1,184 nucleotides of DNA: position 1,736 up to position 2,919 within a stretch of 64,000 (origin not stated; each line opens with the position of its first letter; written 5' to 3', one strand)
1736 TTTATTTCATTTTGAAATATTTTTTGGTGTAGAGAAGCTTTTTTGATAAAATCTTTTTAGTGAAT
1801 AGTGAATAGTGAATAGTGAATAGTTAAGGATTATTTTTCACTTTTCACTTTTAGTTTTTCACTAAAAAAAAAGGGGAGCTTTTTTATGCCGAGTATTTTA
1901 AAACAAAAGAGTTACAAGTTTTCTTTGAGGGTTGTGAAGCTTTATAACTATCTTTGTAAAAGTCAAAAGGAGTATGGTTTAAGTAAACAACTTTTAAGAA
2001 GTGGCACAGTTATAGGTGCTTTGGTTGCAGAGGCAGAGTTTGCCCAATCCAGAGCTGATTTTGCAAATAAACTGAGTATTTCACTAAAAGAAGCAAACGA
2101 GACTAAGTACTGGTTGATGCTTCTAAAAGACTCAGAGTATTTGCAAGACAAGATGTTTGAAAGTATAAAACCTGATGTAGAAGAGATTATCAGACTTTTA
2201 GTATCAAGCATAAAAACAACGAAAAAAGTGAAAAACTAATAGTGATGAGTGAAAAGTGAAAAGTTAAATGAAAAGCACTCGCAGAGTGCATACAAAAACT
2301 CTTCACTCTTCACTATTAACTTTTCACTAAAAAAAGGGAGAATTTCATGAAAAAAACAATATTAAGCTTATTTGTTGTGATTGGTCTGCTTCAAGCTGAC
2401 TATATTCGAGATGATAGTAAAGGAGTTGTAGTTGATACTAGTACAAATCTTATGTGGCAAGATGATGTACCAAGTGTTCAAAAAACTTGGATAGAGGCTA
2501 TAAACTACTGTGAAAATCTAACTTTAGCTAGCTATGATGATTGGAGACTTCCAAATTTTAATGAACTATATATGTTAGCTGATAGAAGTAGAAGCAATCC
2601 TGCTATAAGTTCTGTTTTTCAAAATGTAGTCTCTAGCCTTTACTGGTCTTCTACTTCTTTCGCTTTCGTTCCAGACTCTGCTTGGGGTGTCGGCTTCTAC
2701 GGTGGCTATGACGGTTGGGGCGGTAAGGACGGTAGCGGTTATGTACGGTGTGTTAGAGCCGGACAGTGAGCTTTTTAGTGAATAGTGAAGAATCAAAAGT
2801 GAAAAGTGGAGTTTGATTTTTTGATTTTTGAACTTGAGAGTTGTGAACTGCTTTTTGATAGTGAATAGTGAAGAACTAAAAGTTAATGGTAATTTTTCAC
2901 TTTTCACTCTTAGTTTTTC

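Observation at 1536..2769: DGR-like hypervariation in the 3' ~145 nt of two DUF1566 genes flanking an Avd-like gene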

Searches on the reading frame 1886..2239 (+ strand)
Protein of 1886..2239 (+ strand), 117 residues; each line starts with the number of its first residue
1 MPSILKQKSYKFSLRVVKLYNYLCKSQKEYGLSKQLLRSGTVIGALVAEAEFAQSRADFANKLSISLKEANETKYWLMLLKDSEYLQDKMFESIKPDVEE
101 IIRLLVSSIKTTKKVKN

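Call 13: find_homologous_proteins(query=window:1886-2239:+)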
Query window:1886-2239:+ (117 aa): 1445 proteins with E <= 0.001 among 1454 candidates; the best 120 are listed.
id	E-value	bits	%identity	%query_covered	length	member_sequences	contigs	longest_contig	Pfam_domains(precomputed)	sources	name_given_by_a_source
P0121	6.0e-58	211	90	98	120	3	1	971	PF05635.18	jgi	-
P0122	6.8e-58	211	90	98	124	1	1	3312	PF05635.18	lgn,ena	-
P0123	4.7e-47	176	72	96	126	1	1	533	PF05635.18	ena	-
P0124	1.5e-46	175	76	95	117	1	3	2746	PF05635.18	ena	-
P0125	1.5e-46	175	76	95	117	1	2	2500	PF05635.18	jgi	-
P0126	7.9e-46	172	77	96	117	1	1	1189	PF05635.18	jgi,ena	-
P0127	8.6e-46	172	74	97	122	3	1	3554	PF05635.18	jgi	-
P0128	1.2e-45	172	73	97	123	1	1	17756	PF05635.18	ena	-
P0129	4.7e-45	170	74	96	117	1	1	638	PF05635.18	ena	-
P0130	4.8e-45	170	71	96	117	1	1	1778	PF05635.18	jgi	-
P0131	5.6e-45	170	71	96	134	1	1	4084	PF05635.18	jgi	-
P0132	6.5e-45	169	71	96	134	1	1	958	PF05635.18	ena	-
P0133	1.0e-44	169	76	96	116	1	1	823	PF05635.18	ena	-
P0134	1.1e-44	169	76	96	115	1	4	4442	PF05635.18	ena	-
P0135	1.5e-44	168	74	97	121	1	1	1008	PF05635.18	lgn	-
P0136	1.7e-44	168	72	95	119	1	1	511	PF05635.18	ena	-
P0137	1.9e-44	168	71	97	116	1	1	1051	PF05635.18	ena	-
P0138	2.1e-44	168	72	97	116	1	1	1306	PF05635.18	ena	-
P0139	2.7e-44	167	71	97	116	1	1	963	PF05635.18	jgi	-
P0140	3.4e-44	167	70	98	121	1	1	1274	PF05635.18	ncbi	-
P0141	3.5e-44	167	76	96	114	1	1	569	PF05635.18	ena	-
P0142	6.5e-44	166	71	96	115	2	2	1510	PF05635.18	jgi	-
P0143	7.6e-44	166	74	96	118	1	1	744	PF05635.18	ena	-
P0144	8.0e-44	166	69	97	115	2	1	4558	PF05635.18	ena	-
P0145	8.4e-44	166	71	95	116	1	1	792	PF05635.18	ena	-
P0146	8.5e-44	166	72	97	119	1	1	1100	PF05635.18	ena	-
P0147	9.8e-44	166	72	95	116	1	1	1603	PF05635.18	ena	-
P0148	1.2e-43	165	71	97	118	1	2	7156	PF05635.18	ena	-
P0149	1.5e-43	165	69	97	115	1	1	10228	PF05635.18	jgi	jgi:four helix bundle protein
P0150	2.2e-43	164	70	97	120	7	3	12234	PF05635.18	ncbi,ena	-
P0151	2.7e-43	164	68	98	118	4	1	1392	PF05635.18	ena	-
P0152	8.6e-43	163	74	96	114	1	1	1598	PF05635.18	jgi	jgi:four helix bundle protein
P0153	8.8e-43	162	68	97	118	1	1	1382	PF05635.18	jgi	-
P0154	9.6e-43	162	67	96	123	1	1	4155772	PF05635.18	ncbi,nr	ncbi:MAG: four helix bundle protein [Sphingobacteriales bacterium JAD_PAG50586_3]|nr:MAG: four helix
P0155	1.6e-42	162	74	95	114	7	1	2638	PF05635.18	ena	-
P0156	1.8e-42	161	72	96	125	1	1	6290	PF05635.18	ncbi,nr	ncbi:MAG: four helix bundle protein [Campylobacterota bacterium]|nr:four helix bundle protein [Campy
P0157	2.2e-42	161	68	97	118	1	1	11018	PF05635.18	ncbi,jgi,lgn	-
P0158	2.3e-42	161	72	96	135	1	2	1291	PF05635.18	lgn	-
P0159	2.4e-42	161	70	97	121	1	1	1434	PF05635.18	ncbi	-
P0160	2.4e-42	161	71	96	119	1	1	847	PF05635.18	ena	-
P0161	2.5e-42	161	68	97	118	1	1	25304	PF05635.18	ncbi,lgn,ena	-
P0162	3.2e-42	161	68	97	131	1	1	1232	PF05635.18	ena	-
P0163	3.2e-42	161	71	98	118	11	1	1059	PF05635.18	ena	-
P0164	3.3e-42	161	70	96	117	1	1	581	PF05635.18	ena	-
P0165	3.5e-42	161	75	97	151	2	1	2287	PF05635.18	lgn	-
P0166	3.9e-42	160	70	98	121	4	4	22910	PF05635.18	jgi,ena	-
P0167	4.0e-42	160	68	98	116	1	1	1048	PF05635.18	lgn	-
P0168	4.3e-42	160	73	96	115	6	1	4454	PF05635.18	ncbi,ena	-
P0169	6.0e-42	160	70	92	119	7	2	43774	PF05635.18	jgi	-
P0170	7.6e-42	159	68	95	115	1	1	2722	PF05635.18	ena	-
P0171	7.6e-42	159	68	96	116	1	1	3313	PF05635.18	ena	-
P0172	7.8e-42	159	68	95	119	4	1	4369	PF05635.18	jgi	jgi:four helix bundle protein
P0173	8.7e-42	159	68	95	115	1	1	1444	PF05635.18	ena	-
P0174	1.0e-41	159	68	95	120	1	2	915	PF05635.18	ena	-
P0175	1.2e-41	159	68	97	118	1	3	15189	PF05635.18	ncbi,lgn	-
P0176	1.3e-41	159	70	96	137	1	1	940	PF05635.18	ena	-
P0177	1.3e-41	159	68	97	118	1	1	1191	PF05635.18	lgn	-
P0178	1.3e-41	159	68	96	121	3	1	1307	PF05635.18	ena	-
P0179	1.5e-41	159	71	95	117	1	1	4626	PF05635.18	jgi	jgi:four helix bundle protein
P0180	1.8e-41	158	68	95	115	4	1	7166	PF05635.18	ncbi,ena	-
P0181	2.2e-41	158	71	96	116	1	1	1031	PF05635.18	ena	-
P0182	2.5e-41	158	70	94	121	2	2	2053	PF05635.18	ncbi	-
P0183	3.5e-41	157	68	95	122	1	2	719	PF05635.18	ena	-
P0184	6.4e-41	157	67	95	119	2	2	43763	PF05635.18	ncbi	ncbi:four helix bundle protein [Hydrogenimonas sp.]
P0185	7.3e-41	156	67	96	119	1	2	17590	PF05635.18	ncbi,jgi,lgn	jgi:four helix bundle protein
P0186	7.9e-41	156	66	98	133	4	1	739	PF05635.18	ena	-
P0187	8.2e-41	156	71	96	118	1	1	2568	PF05635.18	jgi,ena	-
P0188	8.9e-41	156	64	92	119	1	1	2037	PF05635.18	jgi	jgi:four helix bundle protein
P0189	9.6e-41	156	66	95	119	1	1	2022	PF05635.18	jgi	-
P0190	1.0e-40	156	67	96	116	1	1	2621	PF05635.18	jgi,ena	-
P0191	1.1e-40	156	68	95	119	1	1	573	PF05635.18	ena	-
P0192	1.2e-40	156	68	97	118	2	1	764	PF05635.18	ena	-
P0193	1.5e-40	155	66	98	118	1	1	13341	PF05635.18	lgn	-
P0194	1.6e-40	155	70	96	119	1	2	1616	PF05635.18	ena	-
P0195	1.7e-40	155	68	97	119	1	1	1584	PF05635.18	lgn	-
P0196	2.2e-40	155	67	95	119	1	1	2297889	PF05635.18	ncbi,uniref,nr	ncbi:four helix bundle protein [Hydrogenimonas urashimensis]|uniref:four helix bundle protein n=1 Ta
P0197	2.3e-40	155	68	97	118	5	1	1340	PF05635.18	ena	-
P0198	2.3e-40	155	72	96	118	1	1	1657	PF05635.18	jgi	jgi:four helix bundle protein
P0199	2.4e-40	155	68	94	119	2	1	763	PF05635.18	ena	-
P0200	2.4e-40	155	65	98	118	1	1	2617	PF05635.18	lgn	-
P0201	2.9e-40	154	67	95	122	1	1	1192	PF05635.18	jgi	jgi:four helix bundle protein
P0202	3.1e-40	154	65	94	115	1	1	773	PF05635.18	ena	-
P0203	3.2e-40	154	64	97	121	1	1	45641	PF05635.18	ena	-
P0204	3.4e-40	154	69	92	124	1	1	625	PF05635.18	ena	-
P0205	3.8e-40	154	63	96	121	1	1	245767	PF05635.18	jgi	jgi:four helix bundle protein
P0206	4.1e-40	154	65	98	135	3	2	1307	PF05635.18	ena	-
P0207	4.4e-40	154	73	94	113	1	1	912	PF05635.18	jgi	-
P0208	5.9e-40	153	72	94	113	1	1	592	PF05635.18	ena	-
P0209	8.0e-40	153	68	92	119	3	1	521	PF05635.18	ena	-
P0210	8.2e-40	153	64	94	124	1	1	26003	PF05635.18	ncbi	-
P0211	9.1e-40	153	65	97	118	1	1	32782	PF05635.18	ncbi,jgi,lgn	-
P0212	1.0e-39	153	67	95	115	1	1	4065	PF05635.18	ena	-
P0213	1.6e-39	152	66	97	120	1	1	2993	PF05635.18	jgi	-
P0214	1.7e-39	152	64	100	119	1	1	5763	PF05635.18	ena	-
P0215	1.8e-39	152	68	96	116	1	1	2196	PF05635.18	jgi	-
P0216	1.9e-39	152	63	92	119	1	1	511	PF05635.18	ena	-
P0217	2.0e-39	152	65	96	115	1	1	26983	PF05635.18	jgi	jgi:four helix bundle protein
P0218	2.1e-39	152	67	97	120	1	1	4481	PF05635.18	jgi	jgi:four helix bundle protein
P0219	2.1e-39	152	64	97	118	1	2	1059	PF05635.18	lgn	-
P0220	2.1e-39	152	64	97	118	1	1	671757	PF05635.18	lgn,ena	-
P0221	2.2e-39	152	65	96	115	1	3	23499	PF05635.18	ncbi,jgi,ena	jgi:four helix bundle protein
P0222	2.3e-39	152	63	98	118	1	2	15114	PF05635.18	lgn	-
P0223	2.3e-39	152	66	96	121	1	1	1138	PF05635.18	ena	-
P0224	2.3e-39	151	68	95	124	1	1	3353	PF05635.18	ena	-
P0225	2.4e-39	151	66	92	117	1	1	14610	PF05635.18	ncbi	-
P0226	2.8e-39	151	68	95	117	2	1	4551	PF05635.18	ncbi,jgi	-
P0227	3.2e-39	151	64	99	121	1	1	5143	PF05635.18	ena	-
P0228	3.4e-39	151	63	95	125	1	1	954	PF05635.18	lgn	-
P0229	3.8e-39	151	62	100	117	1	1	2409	PF05635.18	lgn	-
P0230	3.9e-39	151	65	98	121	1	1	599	PF05635.18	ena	-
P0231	4.1e-39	151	64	98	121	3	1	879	PF05635.18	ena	-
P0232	5.3e-39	150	65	97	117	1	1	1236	PF05635.18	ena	-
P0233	5.3e-39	150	63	97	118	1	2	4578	PF05635.18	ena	-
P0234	5.3e-39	150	65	97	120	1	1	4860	PF05635.18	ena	-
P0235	6.3e-39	150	65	95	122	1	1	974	PF05635.18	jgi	-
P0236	6.7e-39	150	65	95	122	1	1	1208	PF05635.18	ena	-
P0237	7.0e-39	150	63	97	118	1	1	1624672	PF05635.18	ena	-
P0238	7.6e-39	150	68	95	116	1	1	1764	PF05635.18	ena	-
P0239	7.8e-39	150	65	97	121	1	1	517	PF05635.18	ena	-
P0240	7.8e-39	150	63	97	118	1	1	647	PF05635.18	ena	-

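Call 34: search_protein_families(library=pfam, proteins=[window:1886-2239:+], max_evalue=0.01)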
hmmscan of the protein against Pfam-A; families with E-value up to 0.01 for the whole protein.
window:1886-2239:+ (117 aa): 1 family
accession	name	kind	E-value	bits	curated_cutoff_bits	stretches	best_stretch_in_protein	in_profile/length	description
PF05635.17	23S_rRNA_IVP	-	1.3e-27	96.5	33.8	1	6-106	6-105/106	23S rRNA-intervening sequence protein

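Call 54: find_encoding_contigs(protein=P0128, flank=6000, max_places=3)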
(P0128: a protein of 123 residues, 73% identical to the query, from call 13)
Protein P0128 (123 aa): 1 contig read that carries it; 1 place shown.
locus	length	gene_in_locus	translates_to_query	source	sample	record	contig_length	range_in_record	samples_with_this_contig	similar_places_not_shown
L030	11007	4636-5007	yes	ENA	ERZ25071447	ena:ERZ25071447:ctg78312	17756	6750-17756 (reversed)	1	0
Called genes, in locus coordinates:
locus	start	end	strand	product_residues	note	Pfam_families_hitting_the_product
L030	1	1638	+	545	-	?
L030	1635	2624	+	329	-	PF01171:ATP_bind_3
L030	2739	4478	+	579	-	PF00041:fn3 (faint), PF04930:FUN14 (faint), PF08329:ChitinaseA_N (faint), PF16656:Pur_ac_phosph_N (faint), PF18611:IL3Ra_N (faint), PF21910:GH85_C (faint), PF24489:Ig_J_second (faint), PF07603:Lcl_C, +2 more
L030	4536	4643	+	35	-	-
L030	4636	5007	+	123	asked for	PF05635:23S_rRNA_IVP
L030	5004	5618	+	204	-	PF07603:Lcl_C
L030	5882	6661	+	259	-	PF00872:Transposase_mut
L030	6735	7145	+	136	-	PF00872:Transposase_mut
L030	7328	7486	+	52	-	-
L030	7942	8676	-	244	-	PF02772:S-AdoMet_synt_M, PF02773:S-AdoMet_synt_C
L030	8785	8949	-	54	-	-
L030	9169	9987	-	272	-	PF00483:NTP_transferase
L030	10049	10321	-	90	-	PF00037:Fer4 (weak), PF12797:Fer4_2 (faint), PF13237:Fer4_10 (weak), PF12800:Fer4_4 (faint), PF12838:Fer4_7, PF13187:Fer4_9 (weak)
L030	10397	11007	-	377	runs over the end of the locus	PF00438:S-AdoMet_synt_N, PF02772:S-AdoMet_synt_M, PF02773:S-AdoMet_synt_C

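Call 55: find_encoding_contigs(protein=P0196, flank=6000, max_places=3)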
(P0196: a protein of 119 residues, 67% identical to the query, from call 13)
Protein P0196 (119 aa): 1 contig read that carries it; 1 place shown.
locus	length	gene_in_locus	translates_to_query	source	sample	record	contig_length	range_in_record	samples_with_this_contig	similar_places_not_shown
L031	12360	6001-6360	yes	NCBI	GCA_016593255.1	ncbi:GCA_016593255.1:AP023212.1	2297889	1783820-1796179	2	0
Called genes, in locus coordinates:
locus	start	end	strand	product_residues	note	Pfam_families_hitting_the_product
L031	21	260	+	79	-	PF02416:TatA_B_E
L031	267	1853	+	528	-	PF03485:Arg_tRNA_synt_N, PF00133:tRNA-synt_1 (faint), PF00750:tRNA-synt_1d, PF01921:tRNA-synt_1f (faint), PF01406:tRNA-synt_1e (faint), PF09334:tRNA-synt_1g (faint), PF05746:DALR_1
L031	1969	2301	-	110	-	PF02410:RsfS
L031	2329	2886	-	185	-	PF01467:CTP_transf_like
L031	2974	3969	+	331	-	PF00044:Gp_dh_N, PF02800:Gp_dh_C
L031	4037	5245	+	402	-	PF00162:PGK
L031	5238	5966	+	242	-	PF00121:TIM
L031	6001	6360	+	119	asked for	PF05635:23S_rRNA_IVP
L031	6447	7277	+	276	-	PF00106:adh_short, PF23441:SDR (weak), PF13561:adh_short_C2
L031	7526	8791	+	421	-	-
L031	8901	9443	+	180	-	-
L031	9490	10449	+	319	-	PF19300:BPD_transp_1_N, PF00528:BPD_transp_1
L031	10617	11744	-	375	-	PF08529:NusA_N, PF13184:KH_NusA_1st, PF26594:KH_NusA_2nd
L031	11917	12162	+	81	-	PF18618:HP0268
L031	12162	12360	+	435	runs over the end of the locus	PF00919:UPF0004, PF04055:Radical_SAM, PF01938:TRAM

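Call 71: search_solved_structures(query=window:1886-2239:+, max_evalue=0.01)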
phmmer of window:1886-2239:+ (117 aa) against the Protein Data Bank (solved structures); distinct sequences matched with E-value up to 0.01: 1.
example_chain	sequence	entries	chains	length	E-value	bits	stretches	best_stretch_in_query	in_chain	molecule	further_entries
2rld_A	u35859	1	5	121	5.3e-36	126.2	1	3-114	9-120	Uncharacterized protein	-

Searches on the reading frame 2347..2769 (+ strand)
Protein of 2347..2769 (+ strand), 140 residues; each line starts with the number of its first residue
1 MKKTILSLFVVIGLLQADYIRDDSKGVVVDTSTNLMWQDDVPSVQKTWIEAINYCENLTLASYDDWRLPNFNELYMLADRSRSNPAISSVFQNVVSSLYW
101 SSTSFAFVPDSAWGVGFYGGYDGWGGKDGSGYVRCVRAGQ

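Call 6: find_encoding_contigs(protein=window:2347-2769:+, flank=10000, max_places=10)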
Protein window:2347-2769:+ (140 aa): 2 contigs read that carry it; 1 place shown.
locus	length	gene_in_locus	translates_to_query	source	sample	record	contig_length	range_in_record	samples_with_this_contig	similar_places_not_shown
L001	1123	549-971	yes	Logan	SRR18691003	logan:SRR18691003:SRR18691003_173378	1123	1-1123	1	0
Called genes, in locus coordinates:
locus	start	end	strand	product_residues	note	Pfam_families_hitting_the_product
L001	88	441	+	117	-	PF05635:23S_rRNA_IVP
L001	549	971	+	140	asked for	PF07603:Lcl_C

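Call 12: find_homologous_proteins(query=window:2347-2769:+)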
Query window:2347-2769:+ (140 aa): 531 proteins with E <= 0.001 among 543 candidates; the best 120 are listed.
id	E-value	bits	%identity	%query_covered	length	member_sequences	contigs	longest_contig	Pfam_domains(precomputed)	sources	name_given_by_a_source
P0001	3.7e-90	317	100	100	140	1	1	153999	PF07603.18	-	-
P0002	2.4e-71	256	86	100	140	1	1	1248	PF07603.18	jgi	-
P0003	1.3e-65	238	82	98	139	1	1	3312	PF07603.18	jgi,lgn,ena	-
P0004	1.5e-64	234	77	100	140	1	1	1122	PF07603.18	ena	-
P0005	1.4e-48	183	60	100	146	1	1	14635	PF07603.18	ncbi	-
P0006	1.8e-47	179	63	98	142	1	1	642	PF07603.18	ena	-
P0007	3.5e-46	175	61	100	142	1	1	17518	PF07603.18,PF05689.19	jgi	jgi:hypothetical protein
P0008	8.1e-46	174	57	99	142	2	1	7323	PF07603.18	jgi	-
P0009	1.1e-45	173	60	100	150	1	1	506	PF07603.18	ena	-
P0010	2.1e-45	172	59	100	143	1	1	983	PF07603.18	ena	-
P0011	3.0e-45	172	60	98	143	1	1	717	PF07603.18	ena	-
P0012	3.0e-45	172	60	100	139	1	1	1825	PF07603.18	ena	-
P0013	4.1e-45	171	58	99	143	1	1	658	PF07603.18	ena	-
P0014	2.1e-44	169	57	98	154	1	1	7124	PF07603.18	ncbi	-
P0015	2.4e-44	169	59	96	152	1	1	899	PF07603.18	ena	-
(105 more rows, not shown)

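Call 16: find_encoding_contigs(protein=P0003, flank=10000, max_places=4)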
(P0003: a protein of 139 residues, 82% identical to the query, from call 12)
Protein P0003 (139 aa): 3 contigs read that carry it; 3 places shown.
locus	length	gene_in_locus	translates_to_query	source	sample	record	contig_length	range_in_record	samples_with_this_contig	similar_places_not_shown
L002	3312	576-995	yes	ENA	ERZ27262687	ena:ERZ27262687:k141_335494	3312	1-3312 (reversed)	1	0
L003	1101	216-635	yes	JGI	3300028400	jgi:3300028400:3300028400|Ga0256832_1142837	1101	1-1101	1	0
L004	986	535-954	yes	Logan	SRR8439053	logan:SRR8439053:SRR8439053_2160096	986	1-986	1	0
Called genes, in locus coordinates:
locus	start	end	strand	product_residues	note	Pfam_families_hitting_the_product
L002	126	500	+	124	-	PF05635:23S_rRNA_IVP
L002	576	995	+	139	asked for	PF07603:Lcl_C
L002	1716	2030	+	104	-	PF00338:Ribosomal_S10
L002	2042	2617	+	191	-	PF00297:Ribosomal_L3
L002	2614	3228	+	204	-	PF00573:Ribosomal_L4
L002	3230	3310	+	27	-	?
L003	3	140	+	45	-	?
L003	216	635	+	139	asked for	PF07603:Lcl_C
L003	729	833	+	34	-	-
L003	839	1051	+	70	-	-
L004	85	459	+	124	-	PF05635:23S_rRNA_IVP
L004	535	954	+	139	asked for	PF07603:Lcl_C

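Call 17: find_encoding_contigs(protein=P0005, flank=10000, max_places=4)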
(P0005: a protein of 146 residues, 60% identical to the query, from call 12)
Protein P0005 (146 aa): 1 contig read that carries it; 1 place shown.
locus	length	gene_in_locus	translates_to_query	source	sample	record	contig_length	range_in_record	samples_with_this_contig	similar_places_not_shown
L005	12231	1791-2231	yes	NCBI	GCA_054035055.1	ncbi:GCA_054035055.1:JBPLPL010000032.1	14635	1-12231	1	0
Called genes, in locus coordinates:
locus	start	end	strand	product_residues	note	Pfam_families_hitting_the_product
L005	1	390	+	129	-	?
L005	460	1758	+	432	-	PF07603:Lcl_C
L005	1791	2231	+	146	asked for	PF07603:Lcl_C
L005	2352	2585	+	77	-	-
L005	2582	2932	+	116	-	PF02452:PemK_toxin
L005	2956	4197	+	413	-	PF01656:CbiA (faint), PF13500:AAA_26 (weak), PF07685:GATase_3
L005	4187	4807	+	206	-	PF14512:TM1586_NiRdase (weak), PF00881:Nitroreductase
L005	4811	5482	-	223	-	PF00072:Response_reg, PF00486:Trans_reg_C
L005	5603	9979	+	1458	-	PF02368:Big_2 (faint), PF17963:Big_9 (weak), PF00028:Cadherin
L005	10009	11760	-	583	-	PF07696:7TMR-DISMED2, PF07695:7TMR-DISM_7TM, PF07536:HWE_HK (weak), PF07568:HisKA_2, PF02518:HATPase_c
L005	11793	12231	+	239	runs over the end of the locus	PF01636:APH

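Call 18: find_encoding_contigs(protein=P0007, flank=10000, max_places=4)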
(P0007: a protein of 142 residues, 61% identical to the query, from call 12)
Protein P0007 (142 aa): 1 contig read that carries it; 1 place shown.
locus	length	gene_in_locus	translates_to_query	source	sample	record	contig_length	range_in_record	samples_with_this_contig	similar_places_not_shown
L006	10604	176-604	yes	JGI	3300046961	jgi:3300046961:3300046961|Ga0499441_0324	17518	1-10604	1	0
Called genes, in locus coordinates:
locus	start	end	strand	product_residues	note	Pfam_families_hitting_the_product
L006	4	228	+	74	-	-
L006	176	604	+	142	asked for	PF05689:InvE_AD (weak), PF07603:Lcl_C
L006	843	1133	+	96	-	PF02604:PhdYeFM_antitox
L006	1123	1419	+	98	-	PF05016:ParE_toxin (weak)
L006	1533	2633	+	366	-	PF00266:Aminotran_5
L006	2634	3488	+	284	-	PF13393:tRNA-synt_His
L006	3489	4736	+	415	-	PF00709:Adenylsucc_synt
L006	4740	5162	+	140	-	PF02050:FliJ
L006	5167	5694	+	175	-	-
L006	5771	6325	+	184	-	PF04368:DUF507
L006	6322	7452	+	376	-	PF00988:CPSase_sm_chain, PF00117:GATase, PF07722:Peptidase_C26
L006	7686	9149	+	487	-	PF00115:COX1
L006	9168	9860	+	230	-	PF02433:FixO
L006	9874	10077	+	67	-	PF05545:FixQ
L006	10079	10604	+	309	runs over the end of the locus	PF14715:FixP_N, PF13442:Cytochrome_CBB3, PF00034:Cytochrom_C (weak)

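Call 19: find_encoding_contigs(protein=P0002, flank=10000, max_places=4)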
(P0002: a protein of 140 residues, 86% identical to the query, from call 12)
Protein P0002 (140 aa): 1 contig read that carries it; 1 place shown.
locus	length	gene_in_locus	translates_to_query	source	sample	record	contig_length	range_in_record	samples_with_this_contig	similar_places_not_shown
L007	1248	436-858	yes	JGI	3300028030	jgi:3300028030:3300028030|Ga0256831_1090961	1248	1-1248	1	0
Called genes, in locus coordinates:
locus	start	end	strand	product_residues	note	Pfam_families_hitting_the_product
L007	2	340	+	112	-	?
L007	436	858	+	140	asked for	PF07603:Lcl_C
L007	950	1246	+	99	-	?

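Call 20: find_encoding_contigs(protein=P0004, flank=10000, max_places=4)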
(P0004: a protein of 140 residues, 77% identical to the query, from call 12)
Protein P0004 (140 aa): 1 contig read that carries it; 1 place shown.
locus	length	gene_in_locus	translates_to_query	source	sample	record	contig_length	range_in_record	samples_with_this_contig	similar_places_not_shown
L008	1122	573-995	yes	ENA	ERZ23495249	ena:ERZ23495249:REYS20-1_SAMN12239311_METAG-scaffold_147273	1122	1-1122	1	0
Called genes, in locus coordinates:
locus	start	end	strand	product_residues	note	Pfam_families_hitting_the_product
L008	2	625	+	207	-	?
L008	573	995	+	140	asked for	PF07603:Lcl_C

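Call 34: search_protein_families(library=pfam, proteins=[window:2347-2769:+], max_evalue=0.01)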
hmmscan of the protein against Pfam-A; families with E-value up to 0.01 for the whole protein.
window:2347-2769:+ (140 aa): 1 family
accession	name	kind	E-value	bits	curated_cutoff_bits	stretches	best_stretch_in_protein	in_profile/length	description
PF07603.17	Lcl_C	-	6.8e-30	104.2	34.9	1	26-137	1-117/117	Lcl C-terminal domain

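Call 72: search_solved_structures(query=window:2347-2769:+, max_evalue=0.01)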
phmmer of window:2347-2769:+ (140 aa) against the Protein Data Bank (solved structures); distinct sequences matched with E-value up to 0.01: 0.
